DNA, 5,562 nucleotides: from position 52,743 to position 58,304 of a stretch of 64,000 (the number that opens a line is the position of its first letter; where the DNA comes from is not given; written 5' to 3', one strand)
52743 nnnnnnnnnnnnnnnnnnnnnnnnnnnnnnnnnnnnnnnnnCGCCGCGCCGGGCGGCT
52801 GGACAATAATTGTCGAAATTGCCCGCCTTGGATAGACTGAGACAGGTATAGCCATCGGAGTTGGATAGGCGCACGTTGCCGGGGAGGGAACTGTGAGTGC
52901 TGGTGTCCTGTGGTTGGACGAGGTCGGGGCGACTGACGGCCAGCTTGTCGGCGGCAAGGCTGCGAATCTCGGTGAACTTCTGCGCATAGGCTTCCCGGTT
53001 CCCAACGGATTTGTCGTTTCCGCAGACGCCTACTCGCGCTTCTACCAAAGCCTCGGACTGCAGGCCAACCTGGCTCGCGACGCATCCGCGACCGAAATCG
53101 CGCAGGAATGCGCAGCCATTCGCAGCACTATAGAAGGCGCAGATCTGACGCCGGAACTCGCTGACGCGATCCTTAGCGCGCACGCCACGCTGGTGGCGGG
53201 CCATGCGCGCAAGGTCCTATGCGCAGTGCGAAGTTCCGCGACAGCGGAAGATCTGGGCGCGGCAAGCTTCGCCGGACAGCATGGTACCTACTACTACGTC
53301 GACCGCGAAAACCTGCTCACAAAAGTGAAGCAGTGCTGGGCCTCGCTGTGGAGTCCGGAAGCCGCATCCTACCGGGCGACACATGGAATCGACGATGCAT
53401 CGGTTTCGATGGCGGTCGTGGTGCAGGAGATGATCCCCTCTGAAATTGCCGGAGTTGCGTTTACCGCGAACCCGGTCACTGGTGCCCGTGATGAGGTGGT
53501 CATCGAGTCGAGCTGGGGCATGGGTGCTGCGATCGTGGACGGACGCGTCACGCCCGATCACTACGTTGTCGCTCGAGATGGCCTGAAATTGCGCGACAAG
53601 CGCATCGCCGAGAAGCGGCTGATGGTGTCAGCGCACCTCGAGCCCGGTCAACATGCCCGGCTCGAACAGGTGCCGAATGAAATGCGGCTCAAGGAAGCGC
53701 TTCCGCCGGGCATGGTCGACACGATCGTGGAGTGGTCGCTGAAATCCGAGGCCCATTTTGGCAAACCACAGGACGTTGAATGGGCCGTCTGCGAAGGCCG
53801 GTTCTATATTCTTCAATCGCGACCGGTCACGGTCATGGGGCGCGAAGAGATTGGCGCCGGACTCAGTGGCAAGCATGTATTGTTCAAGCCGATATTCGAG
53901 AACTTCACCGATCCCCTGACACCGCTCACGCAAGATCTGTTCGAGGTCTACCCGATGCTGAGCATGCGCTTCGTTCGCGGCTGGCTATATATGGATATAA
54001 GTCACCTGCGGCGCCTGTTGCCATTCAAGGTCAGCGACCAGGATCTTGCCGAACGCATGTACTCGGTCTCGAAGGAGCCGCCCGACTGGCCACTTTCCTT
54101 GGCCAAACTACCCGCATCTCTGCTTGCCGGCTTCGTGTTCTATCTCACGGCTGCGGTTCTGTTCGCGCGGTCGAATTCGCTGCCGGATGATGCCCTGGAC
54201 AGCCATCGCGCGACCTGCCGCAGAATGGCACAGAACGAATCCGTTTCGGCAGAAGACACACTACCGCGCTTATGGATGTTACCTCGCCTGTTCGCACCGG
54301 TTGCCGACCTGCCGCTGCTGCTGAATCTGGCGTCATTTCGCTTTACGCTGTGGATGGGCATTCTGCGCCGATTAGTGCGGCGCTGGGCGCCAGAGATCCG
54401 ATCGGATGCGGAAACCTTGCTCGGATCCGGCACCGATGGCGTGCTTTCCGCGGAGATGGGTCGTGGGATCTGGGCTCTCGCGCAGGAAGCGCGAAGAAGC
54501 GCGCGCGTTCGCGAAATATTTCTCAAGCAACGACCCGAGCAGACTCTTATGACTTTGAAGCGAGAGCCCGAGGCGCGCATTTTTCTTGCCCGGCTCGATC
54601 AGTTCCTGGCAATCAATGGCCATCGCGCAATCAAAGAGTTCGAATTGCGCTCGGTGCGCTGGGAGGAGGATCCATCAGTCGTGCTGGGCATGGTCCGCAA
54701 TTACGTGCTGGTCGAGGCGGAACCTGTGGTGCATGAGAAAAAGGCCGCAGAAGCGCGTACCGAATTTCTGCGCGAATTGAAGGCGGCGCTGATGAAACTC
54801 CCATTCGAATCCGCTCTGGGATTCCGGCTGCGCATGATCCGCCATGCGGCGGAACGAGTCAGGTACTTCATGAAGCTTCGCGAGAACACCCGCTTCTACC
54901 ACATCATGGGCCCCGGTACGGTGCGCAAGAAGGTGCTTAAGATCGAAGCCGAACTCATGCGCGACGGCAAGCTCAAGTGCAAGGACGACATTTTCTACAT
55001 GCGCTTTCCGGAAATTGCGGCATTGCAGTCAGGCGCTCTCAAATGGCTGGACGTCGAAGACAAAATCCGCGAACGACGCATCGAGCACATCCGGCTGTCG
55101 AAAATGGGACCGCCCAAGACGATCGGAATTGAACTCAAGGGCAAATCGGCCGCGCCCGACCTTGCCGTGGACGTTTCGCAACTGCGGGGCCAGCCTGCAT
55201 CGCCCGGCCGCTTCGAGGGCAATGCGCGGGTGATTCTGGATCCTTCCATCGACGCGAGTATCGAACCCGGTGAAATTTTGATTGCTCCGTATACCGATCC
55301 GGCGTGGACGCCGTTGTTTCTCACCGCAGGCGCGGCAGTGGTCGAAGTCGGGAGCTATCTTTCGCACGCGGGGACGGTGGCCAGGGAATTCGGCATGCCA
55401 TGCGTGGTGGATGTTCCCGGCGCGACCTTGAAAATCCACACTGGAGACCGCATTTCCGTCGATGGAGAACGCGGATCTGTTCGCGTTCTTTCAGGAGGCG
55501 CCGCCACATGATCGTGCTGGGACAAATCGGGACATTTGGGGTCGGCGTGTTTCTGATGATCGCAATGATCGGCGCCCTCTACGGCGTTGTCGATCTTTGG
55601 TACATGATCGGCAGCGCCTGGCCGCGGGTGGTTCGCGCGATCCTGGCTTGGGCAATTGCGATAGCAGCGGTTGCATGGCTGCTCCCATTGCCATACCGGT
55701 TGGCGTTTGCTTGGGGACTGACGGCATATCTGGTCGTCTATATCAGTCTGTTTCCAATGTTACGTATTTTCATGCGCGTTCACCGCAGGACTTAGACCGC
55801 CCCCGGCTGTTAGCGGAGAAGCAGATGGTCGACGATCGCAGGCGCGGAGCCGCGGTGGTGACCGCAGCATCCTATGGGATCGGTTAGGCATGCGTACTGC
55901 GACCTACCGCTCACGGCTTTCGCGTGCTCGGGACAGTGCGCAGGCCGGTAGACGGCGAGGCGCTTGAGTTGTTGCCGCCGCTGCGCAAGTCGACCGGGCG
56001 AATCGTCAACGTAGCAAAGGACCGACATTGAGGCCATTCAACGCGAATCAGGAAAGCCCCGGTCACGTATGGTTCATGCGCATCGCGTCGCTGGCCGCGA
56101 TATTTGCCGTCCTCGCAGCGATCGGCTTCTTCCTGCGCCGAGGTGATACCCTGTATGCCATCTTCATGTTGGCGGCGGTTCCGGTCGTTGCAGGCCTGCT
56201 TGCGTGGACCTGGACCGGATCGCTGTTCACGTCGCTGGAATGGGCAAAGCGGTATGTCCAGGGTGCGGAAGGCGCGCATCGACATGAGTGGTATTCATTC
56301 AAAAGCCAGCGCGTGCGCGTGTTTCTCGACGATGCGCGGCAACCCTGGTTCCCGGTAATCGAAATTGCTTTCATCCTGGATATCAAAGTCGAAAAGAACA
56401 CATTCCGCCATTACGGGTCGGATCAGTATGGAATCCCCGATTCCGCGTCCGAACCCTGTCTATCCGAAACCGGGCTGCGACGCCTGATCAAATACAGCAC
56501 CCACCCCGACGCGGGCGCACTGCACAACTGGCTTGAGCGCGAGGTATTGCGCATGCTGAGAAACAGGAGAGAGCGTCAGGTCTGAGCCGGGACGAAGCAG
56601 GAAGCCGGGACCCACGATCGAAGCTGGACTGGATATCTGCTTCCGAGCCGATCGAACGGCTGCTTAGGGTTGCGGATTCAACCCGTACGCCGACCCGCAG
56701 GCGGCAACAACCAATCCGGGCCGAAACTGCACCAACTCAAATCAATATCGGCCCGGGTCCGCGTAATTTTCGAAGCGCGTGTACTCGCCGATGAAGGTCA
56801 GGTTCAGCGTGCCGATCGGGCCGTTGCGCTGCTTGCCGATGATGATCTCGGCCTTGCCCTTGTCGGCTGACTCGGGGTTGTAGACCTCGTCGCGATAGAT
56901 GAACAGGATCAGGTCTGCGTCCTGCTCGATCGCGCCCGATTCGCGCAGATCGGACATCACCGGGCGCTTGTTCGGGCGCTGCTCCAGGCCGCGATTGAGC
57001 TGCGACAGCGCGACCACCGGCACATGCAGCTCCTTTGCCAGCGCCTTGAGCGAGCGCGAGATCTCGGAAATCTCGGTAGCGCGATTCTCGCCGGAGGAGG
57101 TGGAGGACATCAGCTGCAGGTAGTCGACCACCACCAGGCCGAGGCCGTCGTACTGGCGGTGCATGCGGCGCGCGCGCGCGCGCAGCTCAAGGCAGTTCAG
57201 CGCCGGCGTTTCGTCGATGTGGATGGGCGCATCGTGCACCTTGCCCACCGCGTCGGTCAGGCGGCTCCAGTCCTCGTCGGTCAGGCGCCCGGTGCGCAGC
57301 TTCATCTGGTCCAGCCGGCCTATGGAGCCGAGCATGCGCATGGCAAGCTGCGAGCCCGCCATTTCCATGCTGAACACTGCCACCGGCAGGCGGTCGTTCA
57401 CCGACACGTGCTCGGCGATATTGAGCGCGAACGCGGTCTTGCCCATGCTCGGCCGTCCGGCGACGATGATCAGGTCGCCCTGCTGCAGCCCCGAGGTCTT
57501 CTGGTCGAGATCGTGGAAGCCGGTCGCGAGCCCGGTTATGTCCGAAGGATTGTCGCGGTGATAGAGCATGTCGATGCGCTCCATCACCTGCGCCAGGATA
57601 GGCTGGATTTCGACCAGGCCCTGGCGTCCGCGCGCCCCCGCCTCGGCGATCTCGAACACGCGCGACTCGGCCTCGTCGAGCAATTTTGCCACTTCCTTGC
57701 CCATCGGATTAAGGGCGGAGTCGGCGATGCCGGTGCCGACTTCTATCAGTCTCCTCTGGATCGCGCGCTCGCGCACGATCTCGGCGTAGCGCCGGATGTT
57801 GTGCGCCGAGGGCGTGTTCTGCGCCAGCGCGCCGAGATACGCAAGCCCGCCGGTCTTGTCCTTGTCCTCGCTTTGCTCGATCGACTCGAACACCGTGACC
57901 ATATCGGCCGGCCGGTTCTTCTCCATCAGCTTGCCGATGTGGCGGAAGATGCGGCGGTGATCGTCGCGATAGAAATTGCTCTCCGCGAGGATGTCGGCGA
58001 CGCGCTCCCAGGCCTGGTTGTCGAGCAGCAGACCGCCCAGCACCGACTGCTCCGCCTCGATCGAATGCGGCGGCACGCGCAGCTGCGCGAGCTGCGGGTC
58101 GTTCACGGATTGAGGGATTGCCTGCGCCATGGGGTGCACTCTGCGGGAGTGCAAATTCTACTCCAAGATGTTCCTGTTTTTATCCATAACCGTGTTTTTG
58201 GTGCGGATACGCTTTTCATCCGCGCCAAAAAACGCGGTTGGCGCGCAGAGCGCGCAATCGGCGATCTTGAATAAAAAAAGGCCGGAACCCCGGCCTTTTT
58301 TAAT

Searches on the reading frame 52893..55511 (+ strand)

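Call 38: search_protein_families(library=pfam, proteins=[window:52893-55511:+])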
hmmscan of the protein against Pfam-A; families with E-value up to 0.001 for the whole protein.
window:52893-55511:+ (872 aa): 2 families
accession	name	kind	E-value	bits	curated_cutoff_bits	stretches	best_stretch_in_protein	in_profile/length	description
PF01326.24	PPDK_N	-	5.7e-90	302.4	27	1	17-318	2-315/328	Pyruvate phosphate dikinase, AMP/ATP-binding domain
PF00391.29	PEP-utilizers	-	3.9e-21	74.9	23.1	1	790-861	1-72/72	PEP-utilising enzyme, mobile domain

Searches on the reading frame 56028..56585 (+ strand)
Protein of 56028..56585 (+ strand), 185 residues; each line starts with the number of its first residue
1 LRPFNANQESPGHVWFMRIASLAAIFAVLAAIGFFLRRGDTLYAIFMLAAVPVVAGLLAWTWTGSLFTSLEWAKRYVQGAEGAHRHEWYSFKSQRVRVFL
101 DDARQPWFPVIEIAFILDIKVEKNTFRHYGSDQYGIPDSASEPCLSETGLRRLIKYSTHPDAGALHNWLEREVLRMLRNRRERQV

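Call 38: search_protein_families(library=pfam, proteins=[window:56028-56585:+])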
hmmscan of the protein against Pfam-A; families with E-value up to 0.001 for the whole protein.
window:56028-56585:+ (185 aa): 1 family
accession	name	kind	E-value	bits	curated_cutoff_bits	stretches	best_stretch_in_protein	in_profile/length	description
PF02498.22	Bro-N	-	2.5e-05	25.2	25.6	1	96-174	2-95/96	BRO family, N-terminal domain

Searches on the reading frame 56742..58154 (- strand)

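Call 38: search_protein_families(library=pfam, proteins=[window:56742-58154:-])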
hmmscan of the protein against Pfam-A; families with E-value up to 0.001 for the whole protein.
window:56742-58154:- (470 aa): 3 families
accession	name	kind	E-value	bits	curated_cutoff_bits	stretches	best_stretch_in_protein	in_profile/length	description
PF03796.21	DnaB_C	-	1.4e-111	372.4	27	1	208-463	1-255/255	DnaB-like helicase C terminal domain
PF00772.26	DnaB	-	3.3e-36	123.9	23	1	28-129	2-103/103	DnaB-like helicase N terminal domain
PF13481.12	AAA_25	-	1.8e-11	44.5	27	1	223-386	30-190/195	AAA domain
